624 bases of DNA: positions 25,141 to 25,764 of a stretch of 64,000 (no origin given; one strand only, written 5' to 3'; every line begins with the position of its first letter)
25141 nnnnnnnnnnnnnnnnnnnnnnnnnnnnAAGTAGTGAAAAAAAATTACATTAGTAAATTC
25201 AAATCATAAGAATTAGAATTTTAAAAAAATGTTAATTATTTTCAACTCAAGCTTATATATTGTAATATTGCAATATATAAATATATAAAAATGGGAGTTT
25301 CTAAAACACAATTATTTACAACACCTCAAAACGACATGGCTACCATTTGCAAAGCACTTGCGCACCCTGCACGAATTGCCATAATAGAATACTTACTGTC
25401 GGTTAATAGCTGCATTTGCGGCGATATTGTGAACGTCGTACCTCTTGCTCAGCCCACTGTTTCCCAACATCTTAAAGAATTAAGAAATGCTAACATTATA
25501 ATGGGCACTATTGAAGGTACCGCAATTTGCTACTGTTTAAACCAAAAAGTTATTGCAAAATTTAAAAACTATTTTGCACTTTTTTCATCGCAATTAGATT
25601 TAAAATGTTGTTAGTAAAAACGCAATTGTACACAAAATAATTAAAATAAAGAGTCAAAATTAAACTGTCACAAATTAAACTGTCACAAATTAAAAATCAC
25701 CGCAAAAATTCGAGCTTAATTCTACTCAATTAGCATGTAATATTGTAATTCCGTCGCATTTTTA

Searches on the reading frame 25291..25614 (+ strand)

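Call 74: search_protein_families(library=pfam, proteins=[window:25291-25614:+], max_evalue=0.001)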
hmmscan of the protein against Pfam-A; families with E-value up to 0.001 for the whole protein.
window:25291-25614:+ (107 aa): 2 families
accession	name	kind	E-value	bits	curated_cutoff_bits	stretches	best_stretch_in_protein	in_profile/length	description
PF01022.26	HTH_5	-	2.9e-09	37.1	22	1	26-70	2-45/47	Bacterial regulatory protein, arsR family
PF12840.13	HTH_20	-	6.7e-06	26.4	27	1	23-71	1-49/51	Helix-turn-helix domain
